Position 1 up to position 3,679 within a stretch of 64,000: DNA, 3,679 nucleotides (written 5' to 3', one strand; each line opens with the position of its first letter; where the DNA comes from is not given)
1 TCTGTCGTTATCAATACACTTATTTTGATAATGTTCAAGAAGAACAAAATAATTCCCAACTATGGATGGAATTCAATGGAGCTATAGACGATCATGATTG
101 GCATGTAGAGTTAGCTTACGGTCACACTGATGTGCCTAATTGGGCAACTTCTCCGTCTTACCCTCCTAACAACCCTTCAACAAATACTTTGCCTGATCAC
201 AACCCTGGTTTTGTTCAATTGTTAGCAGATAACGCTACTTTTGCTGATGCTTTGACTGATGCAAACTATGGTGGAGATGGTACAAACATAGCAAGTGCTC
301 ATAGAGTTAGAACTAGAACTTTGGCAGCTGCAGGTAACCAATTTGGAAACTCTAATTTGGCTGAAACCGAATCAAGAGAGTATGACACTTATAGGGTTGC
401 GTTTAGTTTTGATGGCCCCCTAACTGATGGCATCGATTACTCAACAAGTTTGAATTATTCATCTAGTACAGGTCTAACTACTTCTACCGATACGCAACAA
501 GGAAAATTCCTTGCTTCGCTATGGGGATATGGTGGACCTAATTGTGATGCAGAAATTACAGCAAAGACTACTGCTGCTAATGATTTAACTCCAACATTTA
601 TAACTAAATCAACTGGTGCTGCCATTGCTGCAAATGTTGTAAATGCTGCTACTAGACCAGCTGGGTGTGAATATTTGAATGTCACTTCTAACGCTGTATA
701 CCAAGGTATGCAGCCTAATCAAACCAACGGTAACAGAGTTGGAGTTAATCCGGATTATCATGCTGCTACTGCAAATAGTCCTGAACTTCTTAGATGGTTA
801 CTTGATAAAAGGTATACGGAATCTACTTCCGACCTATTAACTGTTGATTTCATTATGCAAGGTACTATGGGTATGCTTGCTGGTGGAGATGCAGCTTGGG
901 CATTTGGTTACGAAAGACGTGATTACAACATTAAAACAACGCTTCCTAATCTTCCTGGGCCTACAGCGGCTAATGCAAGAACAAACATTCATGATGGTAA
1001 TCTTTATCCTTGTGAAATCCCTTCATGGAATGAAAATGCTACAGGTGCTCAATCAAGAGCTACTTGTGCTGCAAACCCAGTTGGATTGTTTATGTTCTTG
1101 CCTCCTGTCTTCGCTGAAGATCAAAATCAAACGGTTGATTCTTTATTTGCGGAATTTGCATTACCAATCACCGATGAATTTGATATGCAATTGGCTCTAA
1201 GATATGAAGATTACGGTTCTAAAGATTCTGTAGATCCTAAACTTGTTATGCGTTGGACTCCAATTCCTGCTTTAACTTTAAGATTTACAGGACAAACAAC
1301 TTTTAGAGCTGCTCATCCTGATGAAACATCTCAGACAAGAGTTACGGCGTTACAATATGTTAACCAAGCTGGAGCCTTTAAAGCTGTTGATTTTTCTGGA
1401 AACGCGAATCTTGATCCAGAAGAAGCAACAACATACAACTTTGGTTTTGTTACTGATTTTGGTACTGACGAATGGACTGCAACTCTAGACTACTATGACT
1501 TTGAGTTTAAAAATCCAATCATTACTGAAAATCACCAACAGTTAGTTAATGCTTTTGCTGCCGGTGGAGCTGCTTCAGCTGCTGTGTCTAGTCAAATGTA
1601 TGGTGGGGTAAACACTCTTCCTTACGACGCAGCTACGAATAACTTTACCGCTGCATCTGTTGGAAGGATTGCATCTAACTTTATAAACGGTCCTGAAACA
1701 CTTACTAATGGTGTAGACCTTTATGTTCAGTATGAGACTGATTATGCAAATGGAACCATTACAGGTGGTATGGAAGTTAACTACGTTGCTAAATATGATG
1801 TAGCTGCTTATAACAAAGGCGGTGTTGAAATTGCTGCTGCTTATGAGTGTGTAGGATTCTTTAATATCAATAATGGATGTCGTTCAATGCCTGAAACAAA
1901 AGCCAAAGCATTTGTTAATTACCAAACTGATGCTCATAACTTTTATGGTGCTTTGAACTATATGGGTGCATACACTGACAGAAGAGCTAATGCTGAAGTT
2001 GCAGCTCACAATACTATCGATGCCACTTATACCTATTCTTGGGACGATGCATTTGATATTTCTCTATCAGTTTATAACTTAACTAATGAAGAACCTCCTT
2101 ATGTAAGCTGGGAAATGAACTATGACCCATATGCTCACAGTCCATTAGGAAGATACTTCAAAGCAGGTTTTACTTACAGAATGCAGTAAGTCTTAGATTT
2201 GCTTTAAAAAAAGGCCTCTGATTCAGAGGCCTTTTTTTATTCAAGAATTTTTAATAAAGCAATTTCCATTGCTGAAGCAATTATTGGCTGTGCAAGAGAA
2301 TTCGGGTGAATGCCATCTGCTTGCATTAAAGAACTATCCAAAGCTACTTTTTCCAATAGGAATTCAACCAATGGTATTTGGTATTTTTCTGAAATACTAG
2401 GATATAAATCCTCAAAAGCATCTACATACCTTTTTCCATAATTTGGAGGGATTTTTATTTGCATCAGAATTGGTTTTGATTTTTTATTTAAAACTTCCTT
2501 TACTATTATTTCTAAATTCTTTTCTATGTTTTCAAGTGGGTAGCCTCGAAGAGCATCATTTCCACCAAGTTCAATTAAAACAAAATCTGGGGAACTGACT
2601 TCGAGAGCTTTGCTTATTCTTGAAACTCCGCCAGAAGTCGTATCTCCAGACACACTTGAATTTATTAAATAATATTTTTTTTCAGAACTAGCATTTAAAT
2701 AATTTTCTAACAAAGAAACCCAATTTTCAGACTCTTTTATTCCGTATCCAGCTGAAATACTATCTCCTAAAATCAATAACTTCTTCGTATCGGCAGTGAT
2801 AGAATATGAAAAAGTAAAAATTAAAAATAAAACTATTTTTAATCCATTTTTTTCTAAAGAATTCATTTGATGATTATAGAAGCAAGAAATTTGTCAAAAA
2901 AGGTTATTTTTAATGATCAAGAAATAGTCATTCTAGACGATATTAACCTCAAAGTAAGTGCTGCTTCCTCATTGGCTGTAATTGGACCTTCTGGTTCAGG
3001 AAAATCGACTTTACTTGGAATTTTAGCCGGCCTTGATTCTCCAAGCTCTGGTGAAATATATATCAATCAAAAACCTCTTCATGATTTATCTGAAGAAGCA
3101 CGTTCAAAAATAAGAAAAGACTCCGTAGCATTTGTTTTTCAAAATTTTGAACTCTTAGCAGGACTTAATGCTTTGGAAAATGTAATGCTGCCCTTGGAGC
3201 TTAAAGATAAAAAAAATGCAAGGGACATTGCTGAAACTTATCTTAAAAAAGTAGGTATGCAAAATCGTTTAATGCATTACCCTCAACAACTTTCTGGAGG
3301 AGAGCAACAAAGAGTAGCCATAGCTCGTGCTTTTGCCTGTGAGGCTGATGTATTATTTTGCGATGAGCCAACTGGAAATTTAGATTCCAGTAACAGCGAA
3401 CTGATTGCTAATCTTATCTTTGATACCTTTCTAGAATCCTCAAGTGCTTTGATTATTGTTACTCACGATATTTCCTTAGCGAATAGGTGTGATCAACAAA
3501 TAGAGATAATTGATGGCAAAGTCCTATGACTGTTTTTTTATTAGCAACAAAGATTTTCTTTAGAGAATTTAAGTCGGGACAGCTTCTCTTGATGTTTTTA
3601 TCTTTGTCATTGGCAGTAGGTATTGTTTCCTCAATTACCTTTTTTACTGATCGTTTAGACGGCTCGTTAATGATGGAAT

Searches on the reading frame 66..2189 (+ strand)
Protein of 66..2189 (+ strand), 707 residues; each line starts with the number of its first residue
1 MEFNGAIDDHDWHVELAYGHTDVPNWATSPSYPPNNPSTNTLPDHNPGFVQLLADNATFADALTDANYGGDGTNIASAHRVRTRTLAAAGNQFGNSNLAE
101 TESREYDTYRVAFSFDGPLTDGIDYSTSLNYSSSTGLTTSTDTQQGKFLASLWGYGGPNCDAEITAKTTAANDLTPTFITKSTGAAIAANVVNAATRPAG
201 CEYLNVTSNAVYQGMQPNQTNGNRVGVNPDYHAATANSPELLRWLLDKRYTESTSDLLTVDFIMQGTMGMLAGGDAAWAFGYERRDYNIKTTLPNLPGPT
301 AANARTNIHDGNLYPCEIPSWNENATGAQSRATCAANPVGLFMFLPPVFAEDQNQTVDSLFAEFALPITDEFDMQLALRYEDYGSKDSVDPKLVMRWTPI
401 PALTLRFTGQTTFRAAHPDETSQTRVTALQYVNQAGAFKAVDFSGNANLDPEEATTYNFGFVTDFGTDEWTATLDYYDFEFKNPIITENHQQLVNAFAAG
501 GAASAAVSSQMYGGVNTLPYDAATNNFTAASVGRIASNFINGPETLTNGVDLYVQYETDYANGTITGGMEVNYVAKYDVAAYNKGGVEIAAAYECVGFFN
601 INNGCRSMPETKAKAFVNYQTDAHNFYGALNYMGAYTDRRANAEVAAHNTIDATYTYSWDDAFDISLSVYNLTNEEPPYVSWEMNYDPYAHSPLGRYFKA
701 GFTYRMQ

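Call 44: search_protein_families(library=pfam, proteins=[window:66-2189:+], max_evalue=0.001)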
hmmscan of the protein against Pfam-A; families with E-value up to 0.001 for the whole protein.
window:66-2189:+ (707 aa): 1 family
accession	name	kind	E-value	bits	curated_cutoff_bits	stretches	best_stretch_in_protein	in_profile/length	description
PF00593.30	TonB_dep_Rec_b-barrel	-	4.2e-23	83.4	27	1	212-672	19-436/436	TonB dependent receptor-like, beta-barrel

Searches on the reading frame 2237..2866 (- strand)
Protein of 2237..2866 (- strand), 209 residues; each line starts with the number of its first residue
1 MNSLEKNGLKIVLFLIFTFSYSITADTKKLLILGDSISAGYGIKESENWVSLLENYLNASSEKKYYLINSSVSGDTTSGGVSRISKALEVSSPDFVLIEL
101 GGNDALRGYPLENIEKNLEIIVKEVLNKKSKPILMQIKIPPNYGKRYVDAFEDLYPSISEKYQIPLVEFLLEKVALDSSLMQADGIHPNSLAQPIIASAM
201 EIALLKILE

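Call 44: search_protein_families(library=pfam, proteins=[window:2237-2866:-], max_evalue=0.001)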
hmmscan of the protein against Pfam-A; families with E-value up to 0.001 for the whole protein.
window:2237-2866:- (209 aa): 4 families
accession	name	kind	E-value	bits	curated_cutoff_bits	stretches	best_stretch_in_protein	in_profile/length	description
PF13472.12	Lipase_GDSL_2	-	3.2e-22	80.3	32.9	1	32-190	1-173/178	GDSL-like Lipase/Acylhydrolase family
PF00657.28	Lipase_GDSL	-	1.6e-17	64.8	23.6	1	31-199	2-207/208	GDSL-like Lipase/Acylhydrolase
PF17182.10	OSK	-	6.6e-07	29.2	27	1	72-139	52-117/202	OSK domain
PF25182.1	NonGDSL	-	4.7e-06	26.5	80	1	29-137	29-139/220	Non-GDSL lipase-like family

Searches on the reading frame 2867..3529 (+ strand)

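Call 44: search_protein_families(library=pfam, proteins=[window:2867-3529:+], max_evalue=0.001)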
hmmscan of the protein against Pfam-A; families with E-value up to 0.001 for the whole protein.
window:2867-3529:+ (220 aa): 4 families
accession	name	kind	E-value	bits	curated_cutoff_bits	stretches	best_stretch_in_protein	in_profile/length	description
PF00005.33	ABC_tran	-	4.1e-34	118.6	25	1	23-169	1-136/137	ABC transporter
PF02463.25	SMC_N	-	1e-07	32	40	1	35-215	26-212/220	RecF/RecN/SMC N terminal domain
PF13304.12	AAA_21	-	6.2e-07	30.2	27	0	37-57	3-23/304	AAA domain, putative AbiEii toxin, Type IV TA system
PF13555.12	AAA_29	-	0.00027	21.1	27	1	28-50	17-39/61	P-loop containing region of AAA domain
